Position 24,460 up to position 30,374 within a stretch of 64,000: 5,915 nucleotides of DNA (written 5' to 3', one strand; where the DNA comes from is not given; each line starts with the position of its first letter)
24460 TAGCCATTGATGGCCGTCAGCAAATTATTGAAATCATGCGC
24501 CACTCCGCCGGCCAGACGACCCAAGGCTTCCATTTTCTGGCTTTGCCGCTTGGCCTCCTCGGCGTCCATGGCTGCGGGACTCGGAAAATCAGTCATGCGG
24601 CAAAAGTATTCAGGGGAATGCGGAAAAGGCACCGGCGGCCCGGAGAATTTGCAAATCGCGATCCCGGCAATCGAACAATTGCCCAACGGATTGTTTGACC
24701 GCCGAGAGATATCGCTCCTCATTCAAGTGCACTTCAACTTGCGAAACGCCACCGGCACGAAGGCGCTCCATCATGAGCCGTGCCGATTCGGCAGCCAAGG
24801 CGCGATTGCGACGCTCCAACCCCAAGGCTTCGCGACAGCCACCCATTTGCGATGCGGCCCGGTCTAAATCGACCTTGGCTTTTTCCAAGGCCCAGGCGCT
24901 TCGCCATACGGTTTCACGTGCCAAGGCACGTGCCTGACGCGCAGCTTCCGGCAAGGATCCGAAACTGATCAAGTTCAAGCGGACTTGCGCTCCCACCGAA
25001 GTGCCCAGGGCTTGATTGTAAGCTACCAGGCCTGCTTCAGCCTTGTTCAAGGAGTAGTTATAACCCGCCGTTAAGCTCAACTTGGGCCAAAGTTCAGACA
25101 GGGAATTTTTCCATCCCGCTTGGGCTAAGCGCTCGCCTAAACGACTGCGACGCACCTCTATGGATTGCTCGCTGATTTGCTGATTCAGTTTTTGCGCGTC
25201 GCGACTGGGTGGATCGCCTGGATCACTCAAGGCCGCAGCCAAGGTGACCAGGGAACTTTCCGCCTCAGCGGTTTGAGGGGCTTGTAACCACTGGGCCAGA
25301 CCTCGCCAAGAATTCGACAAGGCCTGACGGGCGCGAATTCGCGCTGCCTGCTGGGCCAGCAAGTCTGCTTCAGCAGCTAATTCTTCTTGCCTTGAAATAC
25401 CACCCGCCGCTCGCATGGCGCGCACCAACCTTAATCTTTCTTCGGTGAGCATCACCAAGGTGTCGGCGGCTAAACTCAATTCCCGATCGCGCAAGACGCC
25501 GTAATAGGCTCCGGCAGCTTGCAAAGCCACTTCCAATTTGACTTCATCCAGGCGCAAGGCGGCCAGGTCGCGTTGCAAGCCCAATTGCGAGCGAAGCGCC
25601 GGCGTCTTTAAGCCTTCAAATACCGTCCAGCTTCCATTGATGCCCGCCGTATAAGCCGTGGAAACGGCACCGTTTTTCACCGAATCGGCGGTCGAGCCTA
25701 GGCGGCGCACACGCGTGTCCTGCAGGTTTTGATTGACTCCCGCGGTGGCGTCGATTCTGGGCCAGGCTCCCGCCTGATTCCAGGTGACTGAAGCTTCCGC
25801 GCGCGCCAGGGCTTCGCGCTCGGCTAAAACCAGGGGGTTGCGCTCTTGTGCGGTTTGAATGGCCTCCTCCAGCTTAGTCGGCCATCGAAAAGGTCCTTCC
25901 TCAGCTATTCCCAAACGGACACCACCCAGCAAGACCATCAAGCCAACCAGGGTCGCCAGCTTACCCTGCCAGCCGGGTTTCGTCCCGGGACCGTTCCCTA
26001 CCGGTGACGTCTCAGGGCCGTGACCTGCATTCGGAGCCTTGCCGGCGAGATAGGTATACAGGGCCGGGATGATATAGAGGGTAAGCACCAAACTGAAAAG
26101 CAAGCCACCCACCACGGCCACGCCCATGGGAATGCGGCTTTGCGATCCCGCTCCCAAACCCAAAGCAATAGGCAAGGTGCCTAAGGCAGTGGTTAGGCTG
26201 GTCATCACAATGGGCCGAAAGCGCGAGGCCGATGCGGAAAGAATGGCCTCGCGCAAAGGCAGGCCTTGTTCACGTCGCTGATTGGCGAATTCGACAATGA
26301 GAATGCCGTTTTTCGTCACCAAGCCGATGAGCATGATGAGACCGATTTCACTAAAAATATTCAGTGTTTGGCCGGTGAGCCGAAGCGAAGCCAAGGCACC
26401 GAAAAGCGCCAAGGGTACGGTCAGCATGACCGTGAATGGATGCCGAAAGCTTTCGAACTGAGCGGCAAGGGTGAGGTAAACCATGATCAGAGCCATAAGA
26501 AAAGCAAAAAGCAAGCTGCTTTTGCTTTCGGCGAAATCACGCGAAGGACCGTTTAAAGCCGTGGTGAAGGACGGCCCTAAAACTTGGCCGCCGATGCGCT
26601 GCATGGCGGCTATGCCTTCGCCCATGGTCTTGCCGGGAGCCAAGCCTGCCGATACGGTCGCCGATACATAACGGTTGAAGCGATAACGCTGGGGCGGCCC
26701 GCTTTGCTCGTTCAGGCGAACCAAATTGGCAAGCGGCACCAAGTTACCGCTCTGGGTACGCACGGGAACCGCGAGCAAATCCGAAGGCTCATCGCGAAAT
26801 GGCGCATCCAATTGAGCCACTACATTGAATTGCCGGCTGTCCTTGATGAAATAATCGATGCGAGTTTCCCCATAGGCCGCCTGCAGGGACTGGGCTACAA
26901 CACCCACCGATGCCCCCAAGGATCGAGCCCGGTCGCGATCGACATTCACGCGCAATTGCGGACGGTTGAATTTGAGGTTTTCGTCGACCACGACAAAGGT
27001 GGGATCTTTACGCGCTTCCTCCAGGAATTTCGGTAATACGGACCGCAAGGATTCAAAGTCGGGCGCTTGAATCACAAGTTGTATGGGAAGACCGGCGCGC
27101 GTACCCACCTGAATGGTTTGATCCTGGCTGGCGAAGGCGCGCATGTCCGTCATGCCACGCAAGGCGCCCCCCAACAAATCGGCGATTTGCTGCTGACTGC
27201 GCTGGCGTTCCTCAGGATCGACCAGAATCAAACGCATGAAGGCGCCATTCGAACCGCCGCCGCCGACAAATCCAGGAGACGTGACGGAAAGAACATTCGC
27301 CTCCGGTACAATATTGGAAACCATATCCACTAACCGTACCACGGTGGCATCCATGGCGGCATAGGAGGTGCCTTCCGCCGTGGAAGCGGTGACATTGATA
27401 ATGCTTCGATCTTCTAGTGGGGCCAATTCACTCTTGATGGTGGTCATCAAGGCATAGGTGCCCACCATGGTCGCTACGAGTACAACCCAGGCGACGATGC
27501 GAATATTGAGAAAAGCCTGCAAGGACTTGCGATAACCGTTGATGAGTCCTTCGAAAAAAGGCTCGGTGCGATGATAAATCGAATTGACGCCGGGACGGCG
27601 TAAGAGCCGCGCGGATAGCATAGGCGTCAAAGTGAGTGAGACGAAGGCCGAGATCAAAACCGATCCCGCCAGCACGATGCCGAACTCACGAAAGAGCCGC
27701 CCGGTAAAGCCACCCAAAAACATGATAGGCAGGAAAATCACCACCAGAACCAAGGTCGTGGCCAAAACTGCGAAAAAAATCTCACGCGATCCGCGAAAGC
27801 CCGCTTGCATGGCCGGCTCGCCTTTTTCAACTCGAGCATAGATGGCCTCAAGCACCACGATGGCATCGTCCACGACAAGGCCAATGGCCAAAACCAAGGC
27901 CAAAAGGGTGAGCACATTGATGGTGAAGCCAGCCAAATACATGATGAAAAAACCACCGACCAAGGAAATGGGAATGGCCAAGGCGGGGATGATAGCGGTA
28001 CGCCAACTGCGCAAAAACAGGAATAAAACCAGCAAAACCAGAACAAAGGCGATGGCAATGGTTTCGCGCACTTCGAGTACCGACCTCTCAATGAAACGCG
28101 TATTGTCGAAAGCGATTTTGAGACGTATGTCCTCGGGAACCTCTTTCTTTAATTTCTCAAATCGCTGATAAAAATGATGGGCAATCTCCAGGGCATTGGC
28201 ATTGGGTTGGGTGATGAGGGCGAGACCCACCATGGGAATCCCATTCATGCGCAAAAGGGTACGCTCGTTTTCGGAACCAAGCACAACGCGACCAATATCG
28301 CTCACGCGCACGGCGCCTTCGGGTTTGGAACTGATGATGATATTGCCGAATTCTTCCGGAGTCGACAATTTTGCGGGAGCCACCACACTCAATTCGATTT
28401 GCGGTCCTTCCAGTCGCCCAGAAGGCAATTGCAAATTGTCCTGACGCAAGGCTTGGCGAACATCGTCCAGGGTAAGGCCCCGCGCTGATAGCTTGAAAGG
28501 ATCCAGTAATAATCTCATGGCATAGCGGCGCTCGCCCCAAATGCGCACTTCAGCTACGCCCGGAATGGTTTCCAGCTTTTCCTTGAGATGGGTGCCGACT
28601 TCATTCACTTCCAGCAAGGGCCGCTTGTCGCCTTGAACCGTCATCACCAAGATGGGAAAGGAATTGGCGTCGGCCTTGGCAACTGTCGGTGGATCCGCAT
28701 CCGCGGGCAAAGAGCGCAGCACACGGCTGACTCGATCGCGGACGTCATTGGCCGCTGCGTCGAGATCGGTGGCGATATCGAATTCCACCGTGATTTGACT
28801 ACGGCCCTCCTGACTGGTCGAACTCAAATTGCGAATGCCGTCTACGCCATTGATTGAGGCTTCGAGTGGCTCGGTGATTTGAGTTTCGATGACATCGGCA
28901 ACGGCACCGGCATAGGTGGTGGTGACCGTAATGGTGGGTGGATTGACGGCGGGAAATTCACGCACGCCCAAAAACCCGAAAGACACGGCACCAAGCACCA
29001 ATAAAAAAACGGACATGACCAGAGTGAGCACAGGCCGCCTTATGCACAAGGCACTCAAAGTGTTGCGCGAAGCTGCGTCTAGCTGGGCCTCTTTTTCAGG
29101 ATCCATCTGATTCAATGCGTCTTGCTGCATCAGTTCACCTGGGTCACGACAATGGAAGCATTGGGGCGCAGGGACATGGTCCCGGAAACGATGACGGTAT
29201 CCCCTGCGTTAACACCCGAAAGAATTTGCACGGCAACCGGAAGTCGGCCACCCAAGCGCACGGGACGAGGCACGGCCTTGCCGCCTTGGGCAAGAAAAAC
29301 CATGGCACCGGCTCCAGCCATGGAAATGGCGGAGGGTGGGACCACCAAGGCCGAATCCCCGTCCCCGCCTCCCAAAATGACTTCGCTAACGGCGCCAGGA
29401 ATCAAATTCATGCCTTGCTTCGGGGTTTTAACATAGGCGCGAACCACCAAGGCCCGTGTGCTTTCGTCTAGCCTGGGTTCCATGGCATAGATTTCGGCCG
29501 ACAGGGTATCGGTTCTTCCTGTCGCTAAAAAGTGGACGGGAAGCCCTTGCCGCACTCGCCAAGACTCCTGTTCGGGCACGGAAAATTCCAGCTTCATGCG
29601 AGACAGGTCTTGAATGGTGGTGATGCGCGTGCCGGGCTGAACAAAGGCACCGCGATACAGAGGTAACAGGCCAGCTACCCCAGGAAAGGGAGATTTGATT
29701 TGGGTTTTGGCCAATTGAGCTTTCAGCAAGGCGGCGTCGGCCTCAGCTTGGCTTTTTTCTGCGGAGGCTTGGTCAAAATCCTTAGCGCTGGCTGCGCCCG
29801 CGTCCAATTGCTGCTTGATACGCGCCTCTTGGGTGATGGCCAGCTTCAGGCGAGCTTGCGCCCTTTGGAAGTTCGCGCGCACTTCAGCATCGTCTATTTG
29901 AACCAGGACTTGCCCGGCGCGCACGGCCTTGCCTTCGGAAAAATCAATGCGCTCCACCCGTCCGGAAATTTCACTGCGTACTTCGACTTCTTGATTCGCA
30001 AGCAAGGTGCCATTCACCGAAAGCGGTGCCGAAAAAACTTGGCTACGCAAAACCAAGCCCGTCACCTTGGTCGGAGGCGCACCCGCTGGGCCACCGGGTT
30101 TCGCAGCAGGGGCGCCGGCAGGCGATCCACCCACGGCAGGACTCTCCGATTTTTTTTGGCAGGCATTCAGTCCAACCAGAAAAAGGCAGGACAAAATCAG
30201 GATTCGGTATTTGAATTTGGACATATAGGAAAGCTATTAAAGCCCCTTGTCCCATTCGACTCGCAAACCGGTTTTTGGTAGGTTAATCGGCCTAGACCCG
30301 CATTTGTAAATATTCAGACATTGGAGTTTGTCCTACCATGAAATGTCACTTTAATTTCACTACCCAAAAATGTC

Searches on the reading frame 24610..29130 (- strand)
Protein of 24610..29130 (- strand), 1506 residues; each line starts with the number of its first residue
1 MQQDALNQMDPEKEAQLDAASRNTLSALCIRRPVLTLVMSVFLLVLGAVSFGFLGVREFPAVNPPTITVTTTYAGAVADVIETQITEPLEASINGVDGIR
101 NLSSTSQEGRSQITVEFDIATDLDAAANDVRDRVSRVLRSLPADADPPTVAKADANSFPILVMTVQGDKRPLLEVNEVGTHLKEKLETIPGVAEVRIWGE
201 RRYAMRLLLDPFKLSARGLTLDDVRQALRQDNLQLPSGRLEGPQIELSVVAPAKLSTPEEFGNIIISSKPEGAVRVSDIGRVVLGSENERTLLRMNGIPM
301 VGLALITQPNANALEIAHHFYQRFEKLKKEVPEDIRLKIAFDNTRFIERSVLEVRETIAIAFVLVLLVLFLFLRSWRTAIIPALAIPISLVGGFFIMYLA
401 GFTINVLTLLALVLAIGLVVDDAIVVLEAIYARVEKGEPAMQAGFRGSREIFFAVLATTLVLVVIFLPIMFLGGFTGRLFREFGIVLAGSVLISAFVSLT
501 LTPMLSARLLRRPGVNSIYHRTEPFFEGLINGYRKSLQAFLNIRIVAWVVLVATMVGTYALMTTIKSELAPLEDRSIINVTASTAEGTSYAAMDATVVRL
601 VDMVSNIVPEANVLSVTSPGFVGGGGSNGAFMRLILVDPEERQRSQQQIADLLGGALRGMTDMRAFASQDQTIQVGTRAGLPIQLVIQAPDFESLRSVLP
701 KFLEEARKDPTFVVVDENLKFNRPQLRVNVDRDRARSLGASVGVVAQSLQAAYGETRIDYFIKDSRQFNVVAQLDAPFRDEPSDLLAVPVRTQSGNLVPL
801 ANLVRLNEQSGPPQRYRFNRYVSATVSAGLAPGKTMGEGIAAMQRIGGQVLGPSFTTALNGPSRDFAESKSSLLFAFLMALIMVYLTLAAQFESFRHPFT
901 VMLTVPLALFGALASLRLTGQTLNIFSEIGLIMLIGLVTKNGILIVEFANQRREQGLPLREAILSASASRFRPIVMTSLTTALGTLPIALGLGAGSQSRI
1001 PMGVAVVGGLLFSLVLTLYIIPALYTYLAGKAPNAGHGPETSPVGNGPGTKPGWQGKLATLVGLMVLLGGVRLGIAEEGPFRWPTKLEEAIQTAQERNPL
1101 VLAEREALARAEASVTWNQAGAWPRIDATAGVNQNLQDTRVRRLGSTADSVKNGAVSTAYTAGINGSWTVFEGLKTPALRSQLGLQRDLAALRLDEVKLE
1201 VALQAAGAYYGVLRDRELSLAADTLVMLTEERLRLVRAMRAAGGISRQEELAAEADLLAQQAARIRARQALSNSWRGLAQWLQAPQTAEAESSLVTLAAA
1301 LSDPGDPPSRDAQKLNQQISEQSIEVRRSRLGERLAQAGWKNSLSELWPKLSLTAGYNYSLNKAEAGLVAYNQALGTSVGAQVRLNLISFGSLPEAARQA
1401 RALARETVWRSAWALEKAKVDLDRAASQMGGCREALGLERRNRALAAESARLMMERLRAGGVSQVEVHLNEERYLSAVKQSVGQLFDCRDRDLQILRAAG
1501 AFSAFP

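Call 34: search_protein_families(library=ncbifam, proteins=[window:24610-29130:-], max_evalue=0.001)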
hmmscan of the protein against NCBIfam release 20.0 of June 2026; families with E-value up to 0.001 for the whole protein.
window:24610-29130:- (1506 aa): 23 families
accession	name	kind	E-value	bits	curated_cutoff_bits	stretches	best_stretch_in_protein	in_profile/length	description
NF033617.1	RND_permease_2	subfamily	0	1041.5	1250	1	27-1029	2-1008/1009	multidrug efflux RND transporter permease subunit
NF000282.2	RND_permease_1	subfamily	1.7e-246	820.8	1250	1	28-1028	3-1027/1029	multidrug efflux RND transporter permease subunit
NF007133.0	PRK09579.1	equivalog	3.4e-221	736.7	1763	1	27-1034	5-1008/1017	multidrug efflux RND transporter permease subunit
TIGR00915.1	2A0602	subfamily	5.7e-221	736.3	940.35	1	27-1027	3-1027/1050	efflux RND transporter permease subunit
NF007798.0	PRK10503.1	equivalog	1.7e-184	615.3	1584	1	24-1027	11-1021/1040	MdtB/MuxB family multidrug efflux RND transporter permease subunit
NF007905.0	PRK10614.1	equivalog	8.6e-184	613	1774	1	27-1028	5-1008/1025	multidrug efflux RND transporter permease subunit MdtC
NF007131.0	PRK09577.1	equivalog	1.9e-170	568.9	1768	1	28-1027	4-1021/1045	multidrug efflux RND transporter permease subunit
NF007842.1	PRK10555.1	equivalog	6.7e-163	544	1854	1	28-1029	4-1027/1036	multidrug efflux RND transporter permease AcrD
NF000037.1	RND_perm_OqxB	exception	1e-147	493.7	2200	1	26-1028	4-1034/1050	multidrug efflux RND transporter permease subunit OqxB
NF011706.2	PRK15127.1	equivalog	2.9e-145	485.6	2150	1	28-1026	4-1027/1049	multidrug efflux RND transporter permease subunit AcrB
TIGR00914.1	2A0601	subfamily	2.2e-107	360.1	701.45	1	30-1031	10-1038/1051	CusA/CzcA family heavy metal efflux RND transporter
TIGR01844.1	type_I_sec_TolC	subfamily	6.1e-19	68.3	225.15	2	1156-1501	67-399/414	TolC family outer membrane protein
TIGR00916.1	2A0604s01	subfamily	1.9e-11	44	148.6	2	358-499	92-231/231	SecD/SecF family protein translocase subunit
TIGR00921.1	2A067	subfamily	1.2e-08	33.5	351.9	1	354-505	194-342/733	hydrophobe/amphiphile efflux-3 (HAE3) family transporter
TIGR00833.1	actII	subfamily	1.2e-07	30.4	874.7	1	353-507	174-330/910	MMPL family RND transporter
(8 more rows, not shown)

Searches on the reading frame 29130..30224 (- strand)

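Call 34: search_protein_families(library=ncbifam, proteins=[window:29130-30224:-], max_evalue=0.001)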
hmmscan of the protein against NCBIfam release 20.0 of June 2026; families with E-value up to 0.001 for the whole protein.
window:29130-30224:- (364 aa): 25 families
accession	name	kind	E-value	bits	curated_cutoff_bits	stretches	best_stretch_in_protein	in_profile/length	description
TIGR01730.1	RND_mfp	subfamily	2.9e-64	217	94.9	1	66-360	13-321/322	efflux RND transporter periplasmic adaptor subunit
TIGR00999.1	8a0102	subfamily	1.2e-32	113.2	319.3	1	98-352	1-270/271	CzcB/NccB family metal efflux transporter periplasmic adaptor subunit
NF033138.2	RND-peri-MexC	equivalog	1.5e-20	73.6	625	1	78-362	62-373/375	MexC family multidrug efflux RND transporter periplasmic adaptor subunit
NF033834.1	RND_adapt_MexA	exception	4.2e-19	68.9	750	1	53-356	37-356/373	multidrug efflux RND transporter periplasmic adaptor subunit MexA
NF008589.1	PRK11556.1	equivalog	2.5e-18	66.2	391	1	50-356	55-383/392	MdtA/MuxA family multidrug efflux RND transporter periplasmic adaptor subunit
NF007132.1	PRK09578.1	equivalog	4.8e-16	58.5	512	1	52-361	38-376/396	MexX/AxyX family multidrug efflux RND transporter periplasmic adaptor subunit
NF000272.2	OqxA_adapt_sub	exception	1e-15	57.6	835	1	50-181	40-176/391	multidrug efflux RND transporter periplasmic adaptor subunit OqxA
TIGR00998.1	8a0101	subfamily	3.5e-15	55.8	390.8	2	75-162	38-129/334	EmrA/EmrK family multidrug efflux transporter periplasmic adaptor subunit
NF011604.1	PRK15030.1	equivalog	1e-14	54.4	765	1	69-363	55-378/397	multidrug efflux RND transporter periplasmic adaptor subunit AcrA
NF007362.0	PRK09859.1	equivalog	3.2e-14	52.8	738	1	72-355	54-366/385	multidrug transporter subunit MdtE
NF007785.0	PRK10476.1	equivalog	4.8e-14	51.9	376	2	57-131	27-100/347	multidrug transporter subunit MdtN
NF045904.1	RND-peri-MexE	equivalog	5.7e-13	48.5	714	1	69-361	53-369/390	multidrug efflux RND transporter periplasmic adaptor subunit MexE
NF008606.0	PRK11578.1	equivalog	2.8e-11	43.2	342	1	61-348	43-364/371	macrolide transporter subunit MacA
TIGR01843.1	type_I_hlyD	subfamily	2.9e-11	43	208.65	1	72-141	35-105/422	HlyD family type I secretion periplasmic adaptor subunit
TIGR03794.1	NHLM_micro_HlyD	equivalog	7.6e-11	41.5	156.2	1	72-136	50-115/421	NHLP bacteriocin system secretion protein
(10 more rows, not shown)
